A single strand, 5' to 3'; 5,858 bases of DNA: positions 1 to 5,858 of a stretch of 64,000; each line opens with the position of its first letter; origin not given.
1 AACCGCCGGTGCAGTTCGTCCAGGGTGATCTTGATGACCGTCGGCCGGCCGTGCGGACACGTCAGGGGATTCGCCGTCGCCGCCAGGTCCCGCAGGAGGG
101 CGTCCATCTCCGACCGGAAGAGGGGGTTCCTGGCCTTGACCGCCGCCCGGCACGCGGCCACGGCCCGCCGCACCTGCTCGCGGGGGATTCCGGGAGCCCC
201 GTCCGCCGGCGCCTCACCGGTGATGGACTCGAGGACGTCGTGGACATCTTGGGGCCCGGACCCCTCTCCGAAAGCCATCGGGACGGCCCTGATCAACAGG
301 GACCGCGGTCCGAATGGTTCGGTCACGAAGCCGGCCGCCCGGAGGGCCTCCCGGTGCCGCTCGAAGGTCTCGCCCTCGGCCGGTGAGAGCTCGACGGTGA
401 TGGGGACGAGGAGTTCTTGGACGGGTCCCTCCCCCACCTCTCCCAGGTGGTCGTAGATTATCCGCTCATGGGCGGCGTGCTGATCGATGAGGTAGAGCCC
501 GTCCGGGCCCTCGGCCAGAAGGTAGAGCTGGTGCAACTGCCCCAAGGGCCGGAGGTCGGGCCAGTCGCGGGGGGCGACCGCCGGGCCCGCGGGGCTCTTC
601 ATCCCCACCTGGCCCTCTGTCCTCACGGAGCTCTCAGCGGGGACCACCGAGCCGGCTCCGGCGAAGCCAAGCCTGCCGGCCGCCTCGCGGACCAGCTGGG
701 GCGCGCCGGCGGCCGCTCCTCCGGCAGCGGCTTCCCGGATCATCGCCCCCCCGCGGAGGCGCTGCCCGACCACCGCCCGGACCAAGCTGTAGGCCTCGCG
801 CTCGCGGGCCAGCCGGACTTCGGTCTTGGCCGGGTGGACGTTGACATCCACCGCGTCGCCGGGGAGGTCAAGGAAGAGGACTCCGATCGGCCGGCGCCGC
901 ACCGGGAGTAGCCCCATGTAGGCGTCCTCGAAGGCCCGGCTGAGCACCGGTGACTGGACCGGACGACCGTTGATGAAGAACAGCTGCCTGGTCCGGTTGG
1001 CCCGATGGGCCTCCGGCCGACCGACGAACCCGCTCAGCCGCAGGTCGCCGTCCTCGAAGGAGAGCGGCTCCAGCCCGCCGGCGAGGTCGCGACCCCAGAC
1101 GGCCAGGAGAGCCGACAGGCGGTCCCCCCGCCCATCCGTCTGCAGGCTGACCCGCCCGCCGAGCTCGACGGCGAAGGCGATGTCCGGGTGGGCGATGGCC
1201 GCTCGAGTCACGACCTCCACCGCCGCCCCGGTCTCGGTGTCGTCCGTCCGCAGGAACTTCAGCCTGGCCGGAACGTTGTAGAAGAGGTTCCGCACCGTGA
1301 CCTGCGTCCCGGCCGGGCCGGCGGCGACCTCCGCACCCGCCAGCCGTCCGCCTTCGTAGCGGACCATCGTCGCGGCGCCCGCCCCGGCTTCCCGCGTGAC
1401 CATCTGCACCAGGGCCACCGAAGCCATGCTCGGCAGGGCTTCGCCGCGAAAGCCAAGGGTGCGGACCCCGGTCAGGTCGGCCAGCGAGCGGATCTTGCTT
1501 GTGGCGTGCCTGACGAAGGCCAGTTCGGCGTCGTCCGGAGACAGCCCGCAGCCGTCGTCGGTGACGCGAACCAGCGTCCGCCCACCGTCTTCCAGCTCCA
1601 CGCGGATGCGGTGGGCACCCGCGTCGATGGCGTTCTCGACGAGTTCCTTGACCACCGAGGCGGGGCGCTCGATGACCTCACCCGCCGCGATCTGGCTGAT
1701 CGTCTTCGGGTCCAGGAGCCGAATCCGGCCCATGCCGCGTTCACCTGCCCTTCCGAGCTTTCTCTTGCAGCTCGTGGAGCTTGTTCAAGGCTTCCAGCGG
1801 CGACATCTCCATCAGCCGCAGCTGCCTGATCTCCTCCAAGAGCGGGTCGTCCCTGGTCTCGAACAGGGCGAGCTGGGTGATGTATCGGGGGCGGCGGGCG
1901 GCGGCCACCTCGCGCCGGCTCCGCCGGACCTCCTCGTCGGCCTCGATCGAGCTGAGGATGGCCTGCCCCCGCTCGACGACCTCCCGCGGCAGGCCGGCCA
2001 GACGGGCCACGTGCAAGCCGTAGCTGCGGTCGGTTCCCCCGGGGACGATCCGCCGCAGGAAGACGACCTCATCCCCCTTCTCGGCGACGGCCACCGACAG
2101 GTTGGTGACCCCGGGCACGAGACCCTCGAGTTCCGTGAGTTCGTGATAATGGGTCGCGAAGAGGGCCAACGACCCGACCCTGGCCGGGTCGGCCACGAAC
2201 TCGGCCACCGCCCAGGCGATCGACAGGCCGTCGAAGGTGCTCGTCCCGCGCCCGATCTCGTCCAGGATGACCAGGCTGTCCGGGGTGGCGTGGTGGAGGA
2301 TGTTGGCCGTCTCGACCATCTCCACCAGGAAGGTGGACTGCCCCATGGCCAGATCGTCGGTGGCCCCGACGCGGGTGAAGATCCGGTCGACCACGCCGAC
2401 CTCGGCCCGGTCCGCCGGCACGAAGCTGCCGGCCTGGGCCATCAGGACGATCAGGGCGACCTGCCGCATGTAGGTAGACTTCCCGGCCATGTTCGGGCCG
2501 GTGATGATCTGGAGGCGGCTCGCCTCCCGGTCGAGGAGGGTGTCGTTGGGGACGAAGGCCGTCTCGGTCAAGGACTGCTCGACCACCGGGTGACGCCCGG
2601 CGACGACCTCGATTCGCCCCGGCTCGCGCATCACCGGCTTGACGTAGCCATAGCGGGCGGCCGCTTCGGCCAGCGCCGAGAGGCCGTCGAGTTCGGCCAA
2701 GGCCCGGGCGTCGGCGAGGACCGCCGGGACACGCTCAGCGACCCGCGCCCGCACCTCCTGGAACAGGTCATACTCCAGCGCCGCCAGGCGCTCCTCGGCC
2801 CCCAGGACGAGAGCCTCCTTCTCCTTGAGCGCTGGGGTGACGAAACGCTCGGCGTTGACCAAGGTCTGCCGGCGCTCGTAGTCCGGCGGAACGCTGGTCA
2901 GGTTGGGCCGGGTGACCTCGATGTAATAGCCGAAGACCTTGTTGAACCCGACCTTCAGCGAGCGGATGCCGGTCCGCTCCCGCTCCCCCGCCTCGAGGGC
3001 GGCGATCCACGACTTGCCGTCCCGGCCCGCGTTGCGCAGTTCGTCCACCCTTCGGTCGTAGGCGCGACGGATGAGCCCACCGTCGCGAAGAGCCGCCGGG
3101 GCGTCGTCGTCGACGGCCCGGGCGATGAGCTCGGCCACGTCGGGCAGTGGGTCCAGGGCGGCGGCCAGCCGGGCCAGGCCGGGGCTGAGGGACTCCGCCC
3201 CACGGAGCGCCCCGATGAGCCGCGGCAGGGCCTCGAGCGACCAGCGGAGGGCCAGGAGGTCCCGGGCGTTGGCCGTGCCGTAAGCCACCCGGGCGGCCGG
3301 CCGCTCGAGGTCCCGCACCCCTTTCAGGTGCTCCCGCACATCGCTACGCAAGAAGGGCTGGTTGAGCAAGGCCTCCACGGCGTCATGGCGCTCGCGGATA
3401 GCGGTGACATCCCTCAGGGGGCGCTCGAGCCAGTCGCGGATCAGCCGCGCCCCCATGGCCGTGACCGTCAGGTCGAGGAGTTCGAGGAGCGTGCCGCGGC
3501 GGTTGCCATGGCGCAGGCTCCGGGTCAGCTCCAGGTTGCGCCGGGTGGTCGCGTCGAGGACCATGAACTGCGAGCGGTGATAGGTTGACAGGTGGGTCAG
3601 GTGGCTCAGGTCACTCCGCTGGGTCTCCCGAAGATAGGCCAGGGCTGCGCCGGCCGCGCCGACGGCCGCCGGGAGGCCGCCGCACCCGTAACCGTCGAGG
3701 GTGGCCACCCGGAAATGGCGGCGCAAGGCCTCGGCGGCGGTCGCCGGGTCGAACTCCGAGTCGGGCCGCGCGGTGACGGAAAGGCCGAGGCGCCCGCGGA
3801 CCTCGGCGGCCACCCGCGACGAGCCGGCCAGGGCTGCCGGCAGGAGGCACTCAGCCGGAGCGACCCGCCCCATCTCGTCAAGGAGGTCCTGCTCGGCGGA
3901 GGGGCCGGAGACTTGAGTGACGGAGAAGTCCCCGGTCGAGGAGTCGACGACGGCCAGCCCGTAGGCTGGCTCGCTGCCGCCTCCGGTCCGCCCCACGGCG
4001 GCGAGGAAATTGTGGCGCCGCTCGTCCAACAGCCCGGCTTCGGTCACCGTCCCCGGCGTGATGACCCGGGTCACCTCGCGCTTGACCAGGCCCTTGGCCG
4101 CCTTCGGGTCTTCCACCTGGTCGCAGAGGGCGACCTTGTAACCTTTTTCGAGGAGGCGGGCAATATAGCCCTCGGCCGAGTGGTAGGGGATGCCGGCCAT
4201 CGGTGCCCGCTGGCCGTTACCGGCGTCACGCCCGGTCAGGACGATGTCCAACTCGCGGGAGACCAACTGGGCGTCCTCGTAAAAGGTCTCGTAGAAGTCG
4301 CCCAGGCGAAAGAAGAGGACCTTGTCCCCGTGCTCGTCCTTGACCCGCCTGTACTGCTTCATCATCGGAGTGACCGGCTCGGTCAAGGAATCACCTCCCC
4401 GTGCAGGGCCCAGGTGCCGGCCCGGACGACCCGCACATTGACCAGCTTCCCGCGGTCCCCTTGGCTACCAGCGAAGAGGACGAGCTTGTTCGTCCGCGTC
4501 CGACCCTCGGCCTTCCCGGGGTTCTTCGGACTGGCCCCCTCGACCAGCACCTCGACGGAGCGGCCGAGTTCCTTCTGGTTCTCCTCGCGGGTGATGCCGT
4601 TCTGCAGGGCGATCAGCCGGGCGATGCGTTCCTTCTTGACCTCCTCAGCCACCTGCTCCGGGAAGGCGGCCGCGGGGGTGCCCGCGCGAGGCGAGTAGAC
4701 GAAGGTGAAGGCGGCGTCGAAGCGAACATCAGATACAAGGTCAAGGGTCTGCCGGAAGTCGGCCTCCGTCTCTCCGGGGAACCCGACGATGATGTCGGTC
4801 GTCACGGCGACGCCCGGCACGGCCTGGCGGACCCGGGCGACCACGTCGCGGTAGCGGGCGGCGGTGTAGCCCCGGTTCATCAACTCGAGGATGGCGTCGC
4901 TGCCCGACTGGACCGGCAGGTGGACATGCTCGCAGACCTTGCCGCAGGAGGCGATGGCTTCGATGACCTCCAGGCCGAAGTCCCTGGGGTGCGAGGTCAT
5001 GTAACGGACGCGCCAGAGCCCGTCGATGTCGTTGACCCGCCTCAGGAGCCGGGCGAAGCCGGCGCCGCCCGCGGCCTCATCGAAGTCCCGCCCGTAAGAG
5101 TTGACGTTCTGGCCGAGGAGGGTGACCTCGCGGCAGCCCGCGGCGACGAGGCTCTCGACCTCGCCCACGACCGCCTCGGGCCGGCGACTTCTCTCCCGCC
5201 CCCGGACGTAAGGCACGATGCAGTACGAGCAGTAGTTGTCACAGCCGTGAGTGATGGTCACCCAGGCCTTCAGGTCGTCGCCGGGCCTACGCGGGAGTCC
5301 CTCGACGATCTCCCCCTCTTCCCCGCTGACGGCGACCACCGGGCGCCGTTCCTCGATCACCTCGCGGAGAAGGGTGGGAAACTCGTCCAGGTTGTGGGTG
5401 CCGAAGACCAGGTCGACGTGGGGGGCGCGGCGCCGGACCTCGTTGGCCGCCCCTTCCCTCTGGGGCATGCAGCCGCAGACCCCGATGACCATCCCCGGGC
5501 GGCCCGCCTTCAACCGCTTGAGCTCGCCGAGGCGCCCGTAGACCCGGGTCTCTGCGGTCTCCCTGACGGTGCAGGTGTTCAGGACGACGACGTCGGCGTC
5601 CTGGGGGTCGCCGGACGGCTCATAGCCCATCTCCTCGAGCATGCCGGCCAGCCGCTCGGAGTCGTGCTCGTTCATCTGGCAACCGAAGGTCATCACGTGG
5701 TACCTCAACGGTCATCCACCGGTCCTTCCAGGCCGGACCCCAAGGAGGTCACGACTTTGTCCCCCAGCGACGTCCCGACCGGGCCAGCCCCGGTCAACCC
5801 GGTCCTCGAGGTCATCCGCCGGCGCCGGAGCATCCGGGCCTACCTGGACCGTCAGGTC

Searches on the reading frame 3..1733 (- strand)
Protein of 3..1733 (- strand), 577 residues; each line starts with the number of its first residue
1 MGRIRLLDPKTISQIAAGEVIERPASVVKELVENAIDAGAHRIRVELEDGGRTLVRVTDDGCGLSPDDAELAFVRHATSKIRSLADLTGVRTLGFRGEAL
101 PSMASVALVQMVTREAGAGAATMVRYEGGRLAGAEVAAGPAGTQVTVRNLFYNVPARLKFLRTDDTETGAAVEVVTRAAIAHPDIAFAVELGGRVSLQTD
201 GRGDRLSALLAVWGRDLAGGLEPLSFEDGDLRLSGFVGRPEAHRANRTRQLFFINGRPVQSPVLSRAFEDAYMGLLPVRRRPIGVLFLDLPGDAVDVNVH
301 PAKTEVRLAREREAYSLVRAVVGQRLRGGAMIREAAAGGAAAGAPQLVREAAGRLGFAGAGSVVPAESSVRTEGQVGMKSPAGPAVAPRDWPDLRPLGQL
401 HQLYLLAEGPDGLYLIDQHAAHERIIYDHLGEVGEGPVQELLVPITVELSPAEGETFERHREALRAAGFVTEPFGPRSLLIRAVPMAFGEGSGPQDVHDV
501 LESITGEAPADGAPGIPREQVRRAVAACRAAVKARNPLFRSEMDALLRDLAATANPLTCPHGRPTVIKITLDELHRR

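Call 60: search_protein_families(library=pfam, proteins=[window:3-1733:-], max_evalue=0.0001)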
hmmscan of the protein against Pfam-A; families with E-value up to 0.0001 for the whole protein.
window:3-1733:- (577 aa): 4 families
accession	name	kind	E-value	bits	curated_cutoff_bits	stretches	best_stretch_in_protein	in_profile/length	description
PF08676.16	MutL_C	-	3.3e-35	121.3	25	1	397-536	1-140/142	MutL C terminal dimerisation domain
PF01119.25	DNA_mis_repair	-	4.8e-33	113.8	26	1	211-326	3-118/119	DNA mismatch repair protein, C-terminal domain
PF02518.31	HATPase_c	-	9.3e-10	39.4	26.4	1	22-80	4-65/111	Histidine kinase-, DNA gyrase B-, and HSP90-like ATPase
PF13589.12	HATPase_c_3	-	1.2e-09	38.8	25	1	25-123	4-102/137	Histidine kinase-, DNA gyrase B-, and HSP90-like ATPase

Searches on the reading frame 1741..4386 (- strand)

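Call 60: search_protein_families(library=pfam, proteins=[window:1741-4386:-], max_evalue=0.0001)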
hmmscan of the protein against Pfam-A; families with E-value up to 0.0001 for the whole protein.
window:1741-4386:- (881 aa): 5 families
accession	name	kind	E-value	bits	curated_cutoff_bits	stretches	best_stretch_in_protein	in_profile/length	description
PF00488.27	MutS_V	-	1.1e-81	273.8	30.2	1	626-814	1-187/188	MutS domain V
PF05192.23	MutS_III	-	1.7e-52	179.1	34.1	1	280-573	1-194/194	MutS domain III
PF01624.25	MutS_I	-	9.3e-46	155.1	20.6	1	6-116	1-111/113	MutS domain I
PF05190.23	MutS_IV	-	1.3e-27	96.4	22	1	443-533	2-92/92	MutS family domain IV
PF05188.22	MutS_II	-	3.3e-26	92.7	25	1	126-263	1-132/133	MutS domain II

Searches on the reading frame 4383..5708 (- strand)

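Call 60: search_protein_families(library=pfam, proteins=[window:4383-5708:-], max_evalue=0.0001)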
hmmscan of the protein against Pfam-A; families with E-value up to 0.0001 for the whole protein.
window:4383-5708:- (441 aa): 3 families
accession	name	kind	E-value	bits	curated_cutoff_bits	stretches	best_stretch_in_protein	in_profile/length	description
PF00919.26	UPF0004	-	6.9e-32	109.8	27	1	2-103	1-98/98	Uncharacterized protein family UPF0004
PF04055.27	Radical_SAM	-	1.7e-30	106.9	29.5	1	151-325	2-166/166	Radical SAM superfamily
PF01938.26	TRAM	-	3e-07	30.6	21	1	378-440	1-61/61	TRAM domain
